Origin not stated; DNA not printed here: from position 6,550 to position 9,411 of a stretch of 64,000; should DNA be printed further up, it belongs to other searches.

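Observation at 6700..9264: Single-polypeptide CoADR-like flavoprotein + rhodanese + siroheme sulfite-reductase-like module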

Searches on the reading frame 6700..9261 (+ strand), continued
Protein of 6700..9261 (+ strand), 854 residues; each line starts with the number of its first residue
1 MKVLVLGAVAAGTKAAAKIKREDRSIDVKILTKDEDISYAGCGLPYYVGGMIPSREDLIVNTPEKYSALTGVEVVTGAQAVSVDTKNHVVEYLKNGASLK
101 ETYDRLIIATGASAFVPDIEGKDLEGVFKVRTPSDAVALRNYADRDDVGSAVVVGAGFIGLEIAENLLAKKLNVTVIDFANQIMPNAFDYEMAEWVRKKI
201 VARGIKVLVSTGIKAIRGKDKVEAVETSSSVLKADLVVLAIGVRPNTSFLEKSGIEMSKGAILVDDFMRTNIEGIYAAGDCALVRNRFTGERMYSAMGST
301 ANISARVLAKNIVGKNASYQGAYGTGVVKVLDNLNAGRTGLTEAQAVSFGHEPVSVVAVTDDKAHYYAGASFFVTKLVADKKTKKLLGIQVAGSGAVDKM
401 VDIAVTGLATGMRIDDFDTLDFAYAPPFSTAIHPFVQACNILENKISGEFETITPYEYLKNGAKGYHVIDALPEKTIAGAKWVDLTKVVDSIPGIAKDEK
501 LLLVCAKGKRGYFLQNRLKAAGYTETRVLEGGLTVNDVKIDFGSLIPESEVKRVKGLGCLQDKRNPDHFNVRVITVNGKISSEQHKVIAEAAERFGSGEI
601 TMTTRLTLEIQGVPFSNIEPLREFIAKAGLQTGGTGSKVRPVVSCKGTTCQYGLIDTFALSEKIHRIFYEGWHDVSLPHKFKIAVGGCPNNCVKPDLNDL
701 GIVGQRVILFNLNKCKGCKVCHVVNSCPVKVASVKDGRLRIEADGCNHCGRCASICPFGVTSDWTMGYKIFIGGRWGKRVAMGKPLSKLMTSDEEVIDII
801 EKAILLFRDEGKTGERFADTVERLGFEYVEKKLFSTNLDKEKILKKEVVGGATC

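Call 49: predict_structure(alignment_id=A2)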
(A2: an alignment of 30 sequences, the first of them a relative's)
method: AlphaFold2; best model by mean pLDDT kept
length: 854 residues; sequences in the alignment: 30
mean_pLDDT: 84.4   pTM: 0.65
mean pLDDT of the five models: 84.4, 82.5, 82.1, 82.1, 81.1
residues with pLDDT >= 90: 391; 70-90: 344; 50-70: 89; < 50: 30
segments of 3 or more residues with pLDDT < 50: 41-43, 635-651, 776-781
pLDDT, mean of each block of 10 residues (from residue 1): 93 93 95 78 58 69 86 94 97 96 97 89 93 84 94 93 92 96 93 95 95 95 95 96 91 94 95 95 89 73 92 93 88 91 93 95 67 94 96 89 93 90 64 88 94 93 87 81 79 86 91 91 93 87 65 75 76 72 88 89 72 89 88 53 40 62 76 76 71 66 81 83 81 84 72 84 85 57 76 90 91 84 90 84 79 48
secondary structure, 60 per line:
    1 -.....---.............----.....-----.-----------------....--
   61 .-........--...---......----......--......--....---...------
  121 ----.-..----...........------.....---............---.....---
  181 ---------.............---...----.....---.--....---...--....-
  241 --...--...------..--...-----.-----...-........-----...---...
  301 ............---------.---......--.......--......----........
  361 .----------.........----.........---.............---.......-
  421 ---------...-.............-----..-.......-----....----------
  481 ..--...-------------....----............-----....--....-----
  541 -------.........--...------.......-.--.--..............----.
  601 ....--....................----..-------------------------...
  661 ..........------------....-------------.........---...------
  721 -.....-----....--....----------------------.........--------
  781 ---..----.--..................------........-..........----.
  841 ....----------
elements in order (helices of 4 or more, strands of 3 or more residues): E2-6 H10-22 E27-31 H55-58 H63-70 E73-75 E79-84 E89-94 E97-102 E105-108 E112-114 H133-143 E150-154 H158-169 E173-177 H190-202 E206-208 E213-217 E224-227 E231-233 E236-239 E243-245 E261-263 E275-277 E282-286 E292-294 H298-312 E326-331 E334-340 H343-348 E353-361 E372-380 E385-393 H397-409 H414-419 H434-446 H455-461 E467-470 E501-504 H509-520 E526-529 H532-535 H548-556 E559-561 E568-574 H582-595 E600-604 E607-614 H615-626 H658-670 E683-686 E700-708 H722-726 E732-735 E738-741 E764-772 H793-810 H817-824 H826-835 H840-844

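Call 52: fold_search(model_id=the predicted structure, library=pdb)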
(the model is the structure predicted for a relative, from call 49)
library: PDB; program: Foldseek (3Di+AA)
matches with E <= 10: 1874; with E <= 0.001: 745
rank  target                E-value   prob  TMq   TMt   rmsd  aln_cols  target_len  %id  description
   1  8a56_A                1.4e-57  1.00  0.58  0.91   2.7       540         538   32  Coenzyme A-persulfide reductase (CoAPR) from Enterococcus faecalis (released 2022-09-14)
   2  6pfz_C                2.1e-57  1.00  0.59  0.93   2.3       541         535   34  Structure of a NAD-Dependent Persulfide Reductase from A. fulgidus (released 2020-07-01)
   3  6pfz_A                6.2e-57  1.00  0.60  0.93   2.2       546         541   34  Structure of a NAD-Dependent Persulfide Reductase from A. fulgidus (released 2020-07-01)
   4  6pfz_B                1.2e-56  1.00  0.59  0.92   2.4       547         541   34  Structure of a NAD-Dependent Persulfide Reductase from A. fulgidus (released 2020-07-01)
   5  8a56_B                4.3e-56  1.00  0.59  0.91   2.6       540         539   32  Coenzyme A-persulfide reductase (CoAPR) from Enterococcus faecalis (released 2022-09-14)
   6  6pfz_D                1.8e-55  1.00  0.60  0.94   2.2       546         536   34  Structure of a NAD-Dependent Persulfide Reductase from A. fulgidus (released 2020-07-01)
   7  3ict_B                8.3e-55  1.00  0.59  0.89   2.8       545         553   30  Crystal structure of reduced Bacillus anthracis CoADR-RHD (released 2009-11-17)
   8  3nt6_A                1.8e-54  1.00  0.58  0.87   3.3       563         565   29  Structure of the Shewanella loihica PV-4 NADH-dependent persulfide reductase C43S/C531S Double Mutant (released 2010-12-08)
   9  3ntd_A                5.7e-54  1.00  0.58  0.86   3.3       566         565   29  Structure of the Shewanella loihica PV-4 NADH-dependent persulfide reductase C531S Mutant (released 2010-12-08)
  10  3ict_A                7.6e-54  1.00  0.58  0.88   2.9       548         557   30  Crystal structure of reduced Bacillus anthracis CoADR-RHD (released 2009-11-17)
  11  3icr_A                1.4e-53  1.00  0.58  0.88   2.8       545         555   30  Crystal structure of oxidized Bacillus anthracis CoADR-RHD (released 2009-11-17)
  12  3icr_B                1.8e-53  1.00  0.59  0.89   2.8       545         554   30  Crystal structure of oxidized Bacillus anthracis CoADR-RHD (released 2009-11-17)
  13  3nta_A                3.4e-53  1.00  0.58  0.86   3.4       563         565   29  Structure of the Shewanella loihica PV-4 NADH-dependent persulfide reductase (released 2010-12-08)
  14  3cgb_A                8.6e-52  1.00  0.49  0.93   2.1       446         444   36  Pyridine Nucleotide Complexes with Bacillus anthracis Coenzyme A-Disulfide Reductase: A Structural Analysis of Dual NA (released 2008-04-22)
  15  4ocg_A                9.1e-52  1.00  0.58  0.87   3.3       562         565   29  Structure of the Shewanella loihica PV-4 NADH-dependent persulfide reductase F161A Mutant (released 2014-08-20)
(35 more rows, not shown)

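Call 57: find_homologous_proteins(query=P0143, max_evalue=1e-20)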
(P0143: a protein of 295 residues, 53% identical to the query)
Query P0143 (295 aa): 7389 proteins with E <= 1e-20 among 8000 candidates; the best 120 are listed.
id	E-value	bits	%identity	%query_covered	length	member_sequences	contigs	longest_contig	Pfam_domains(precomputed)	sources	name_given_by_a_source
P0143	8.3e-200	680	100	100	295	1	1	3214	PF01077.28,PF12797.13,PF12837.13,PF00037.33,PF03460.23,PF12838.13,PF13237.12,PF13187.12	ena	-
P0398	7.3e-198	674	99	100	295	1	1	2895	PF01077.28,PF12797.13,PF12837.13,PF00037.33,PF03460.23,PF12838.13,PF13237.12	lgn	-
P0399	7.6e-198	674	99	100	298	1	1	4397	PF01077.28,PF12797.13,PF12837.13,PF00037.33,PF03460.23,PF12838.13,PF13237.12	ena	-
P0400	2.6e-150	518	76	99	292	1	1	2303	PF01077.28,PF12797.13,PF12837.13,PF00037.33,PF03460.23,PF12838.13,PF13237.12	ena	-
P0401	5.6e-147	507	75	98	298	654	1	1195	PF01077.28,PF12797.13,PF12837.13,PF00037.33,PF03460.23,PF12838.13,PF13237.12,PF13187.12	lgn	-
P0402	8.9e-146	503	74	98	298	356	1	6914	PF01077.28,PF12797.13,PF12837.13,PF03460.23,PF12838.13,PF13237.12,PF13187.12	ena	-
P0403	2.6e-145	501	74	98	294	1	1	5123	PF01077.28,PF12797.13,PF12837.13,PF00037.33,PF03460.23,PF12838.13,PF13237.12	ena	-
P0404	4.8e-138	478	73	99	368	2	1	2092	PF01077.28,PF12837.13,PF00037.33,PF03460.23,PF13237.12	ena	-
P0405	2.0e-135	469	70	96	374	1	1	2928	PF01077.28,PF12837.13,PF01381.29,PF00037.33,PF03460.23,PF12838.13,PF13237.12,PF13187.12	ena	-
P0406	5.0e-135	468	-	-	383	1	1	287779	PF01077.28,PF12797.13,PF03460.23,PF13237.12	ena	-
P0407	2.3e-134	466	68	97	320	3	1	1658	PF01077.28,PF12797.13,PF12837.13,PF00037.33,PF03460.23,PF12838.13,PF13237.12,PF13187.12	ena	-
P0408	3.1e-134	465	78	84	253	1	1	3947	PF14697.12,PF01077.28,PF12797.13,PF12837.13,PF00037.33,PF12838.13,PF13237.12,PF13187.12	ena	-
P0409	1.4e-133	463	78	86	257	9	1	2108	PF01077.28,PF12797.13,PF12837.13,PF00037.33,PF03460.23,PF12838.13,PF13237.12,PF13187.12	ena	-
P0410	9.3e-131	454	68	98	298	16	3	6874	PF01077.28,PF12797.13,PF12837.13,PF03460.23,PF12838.13,PF13237.12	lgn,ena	-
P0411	6.5e-130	451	67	98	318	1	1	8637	PF01077.28,PF12797.13,PF12837.13,PF00037.33,PF03460.23,PF25160.2,PF13237.12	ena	-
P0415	2.9e-125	436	61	98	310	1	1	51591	PF01077.28,PF12797.13,PF03460.23,PF13237.12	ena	-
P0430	2.0e-116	407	59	98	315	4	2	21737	PF01077.28,PF03460.23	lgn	-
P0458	5.0e-114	399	57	100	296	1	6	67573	PF01077.28,PF12797.13,PF12837.13,PF00037.33,PF03460.23,PF12838.13,PF13237.12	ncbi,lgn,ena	-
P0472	6.7e-114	398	56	98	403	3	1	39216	PF01077.28,PF12797.13,PF12837.13,PF00581.26,PF00037.33,PF03460.23,PF12838.13,PF13237.12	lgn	-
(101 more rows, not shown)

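Call 59: find_encoding_contigs(protein=P0415, flank=6000, max_places=2)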
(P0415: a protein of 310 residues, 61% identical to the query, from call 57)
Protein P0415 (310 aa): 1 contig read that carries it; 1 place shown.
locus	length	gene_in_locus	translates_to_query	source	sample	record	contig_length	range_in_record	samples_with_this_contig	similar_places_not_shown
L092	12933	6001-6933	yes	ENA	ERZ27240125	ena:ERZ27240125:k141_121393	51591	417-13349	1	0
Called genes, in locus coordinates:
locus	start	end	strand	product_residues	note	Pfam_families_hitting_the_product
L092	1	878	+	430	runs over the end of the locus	?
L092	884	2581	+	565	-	PF13510:Fer2_4, PF10588:NADH-G_4Fe-4S_3, PF13237:Fer4_10 (weak), PF14697:Fer4_21 (weak), PF22117:Fer4_Nqo3 (weak), PF12838:Fer4_7, PF13187:Fer4_9 (weak), PF02906:Fe_hyd_lg_C, +2 more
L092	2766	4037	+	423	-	PF05525:Branch_AA_trans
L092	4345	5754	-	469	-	PF01554:MatE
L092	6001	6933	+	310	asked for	PF03460:NIR_SIR_ferr, PF01077:NIR_SIR, PF12797:Fer4_2 (faint), PF13237:Fer4_10 (faint)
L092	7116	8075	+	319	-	PF01497:Peripla_BP_2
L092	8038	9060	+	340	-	PF01032:FecCD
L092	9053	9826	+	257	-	PF00005:ABC_tran, PF02463:SMC_N (faint), PF13304:AAA_21 (faint)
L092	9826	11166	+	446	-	PF13241:NAD_binding_7, PF14824:Sirohm_synth_M, PF00590:TP_methylase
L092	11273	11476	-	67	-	PF00923:TAL_FSA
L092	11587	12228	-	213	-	PF16161:DUF4867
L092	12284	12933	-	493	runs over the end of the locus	PF00370:FGGY_N, PF02782:FGGY_C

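Call 60: find_encoding_contigs(protein=P0430, flank=6000, max_places=2)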
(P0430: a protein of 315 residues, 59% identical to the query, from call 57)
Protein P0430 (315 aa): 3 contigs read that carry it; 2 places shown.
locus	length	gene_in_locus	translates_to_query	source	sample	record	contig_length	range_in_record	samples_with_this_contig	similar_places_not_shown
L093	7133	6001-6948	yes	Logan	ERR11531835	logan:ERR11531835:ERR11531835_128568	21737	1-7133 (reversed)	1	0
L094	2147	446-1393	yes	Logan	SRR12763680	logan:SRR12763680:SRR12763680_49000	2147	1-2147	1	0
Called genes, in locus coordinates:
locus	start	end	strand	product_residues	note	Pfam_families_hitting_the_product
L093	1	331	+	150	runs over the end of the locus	PF07331:TctB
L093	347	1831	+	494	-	PF01970:TctA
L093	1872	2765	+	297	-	PF00701:DHDPS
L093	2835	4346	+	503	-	PF00370:FGGY_N, PF02782:FGGY_C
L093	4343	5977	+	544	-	PF01266:DAO (faint), PF07992:Pyr_redox_2, PF13738:Pyr_redox_3, PF00070:Pyr_redox, PF02852:Pyr_redox_dim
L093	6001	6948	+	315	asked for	PF03460:NIR_SIR_ferr, PF01077:NIR_SIR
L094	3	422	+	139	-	?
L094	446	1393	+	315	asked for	PF03460:NIR_SIR_ferr, PF01077:NIR_SIR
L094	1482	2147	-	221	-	?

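Call 61: find_encoding_contigs(protein=P0458, flank=6000, max_places=2)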
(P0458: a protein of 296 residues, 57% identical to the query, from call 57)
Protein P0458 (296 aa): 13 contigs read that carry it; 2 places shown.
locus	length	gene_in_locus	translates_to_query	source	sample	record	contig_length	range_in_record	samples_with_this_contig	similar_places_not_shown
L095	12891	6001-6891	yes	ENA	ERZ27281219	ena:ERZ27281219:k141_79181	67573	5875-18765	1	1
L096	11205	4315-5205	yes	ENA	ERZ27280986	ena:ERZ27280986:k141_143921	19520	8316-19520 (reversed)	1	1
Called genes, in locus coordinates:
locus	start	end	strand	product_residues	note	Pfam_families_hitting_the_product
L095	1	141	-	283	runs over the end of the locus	PF13476:AAA_23 (faint), PF00005:ABC_tran, PF13304:AAA_21 (faint), PF12399:BCA_ABC_TP_C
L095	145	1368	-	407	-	PF02653:BPD_transp_2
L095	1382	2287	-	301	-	PF02653:BPD_transp_2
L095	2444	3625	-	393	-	PF13433:Peripla_BP_5, PF13458:Peripla_BP_6, PF01094:ANF_receptor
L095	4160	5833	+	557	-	PF00072:Response_reg, PF00990:GGDEF, PF00563:EAL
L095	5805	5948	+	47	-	-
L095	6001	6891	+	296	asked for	PF03460:NIR_SIR_ferr, PF01077:NIR_SIR, PF12797:Fer4_2 (faint), PF12838:Fer4_7 (weak), PF00037:Fer4 (weak), PF12837:Fer4_6 (weak), PF13237:Fer4_10 (weak)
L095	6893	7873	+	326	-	PF06541:ABC_trans_CmpB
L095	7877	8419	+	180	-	PF28549:NDPSase_N, PF00293:NUDIX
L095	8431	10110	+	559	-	PF02878:PGM_PMM_I, PF02879:PGM_PMM_II, PF02880:PGM_PMM_III, PF00408:PGM_PMM_IV (weak)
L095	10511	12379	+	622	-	PF13522:GATase_6, PF13537:GATase_7, PF01380:SIS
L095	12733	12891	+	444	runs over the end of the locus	-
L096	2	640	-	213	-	?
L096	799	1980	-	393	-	PF13433:Peripla_BP_5, PF13458:Peripla_BP_6, PF01094:ANF_receptor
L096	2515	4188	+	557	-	PF00072:Response_reg, PF00990:GGDEF, PF00563:EAL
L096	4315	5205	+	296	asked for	PF03460:NIR_SIR_ferr, PF01077:NIR_SIR, PF12797:Fer4_2 (faint), PF12838:Fer4_7 (weak), PF00037:Fer4 (weak), PF12837:Fer4_6 (weak), PF13237:Fer4_10 (weak)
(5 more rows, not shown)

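Call 62: find_encoding_contigs(protein=P0472, flank=6000, max_places=2)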
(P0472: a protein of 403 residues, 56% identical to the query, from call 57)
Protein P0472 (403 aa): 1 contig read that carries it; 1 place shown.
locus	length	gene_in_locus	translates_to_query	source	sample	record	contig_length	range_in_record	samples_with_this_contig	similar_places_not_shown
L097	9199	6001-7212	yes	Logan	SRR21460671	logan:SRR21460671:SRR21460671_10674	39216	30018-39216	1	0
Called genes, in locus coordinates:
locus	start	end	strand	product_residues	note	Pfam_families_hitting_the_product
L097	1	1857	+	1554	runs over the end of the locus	PF01915:Glyco_hydro_3_C, PF14310:Fn3-like, PF16990:CBM_35 (faint), PF03422:CBM_6 (weak), PF00933:Glyco_hydro_3, PF03422:CBM_6, PF18099:CBM_35_2, PF00404:Dockerin_1, +1 more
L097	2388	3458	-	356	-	PF02378:PTS_EIIC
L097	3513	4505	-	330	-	PF00126:HTH_1, PF03466:LysR_substrate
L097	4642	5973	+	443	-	PF07992:Pyr_redox_2, PF01266:DAO (faint), PF13738:Pyr_redox_3, PF00070:Pyr_redox, PF02852:Pyr_redox_dim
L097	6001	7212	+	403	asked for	PF00581:Rhodanese (weak), PF03460:NIR_SIR_ferr, PF01077:NIR_SIR, PF12797:Fer4_2 (faint), PF12838:Fer4_7 (weak), PF13237:Fer4_10 (weak), PF00037:Fer4 (weak), PF12837:Fer4_6 (weak)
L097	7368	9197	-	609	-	?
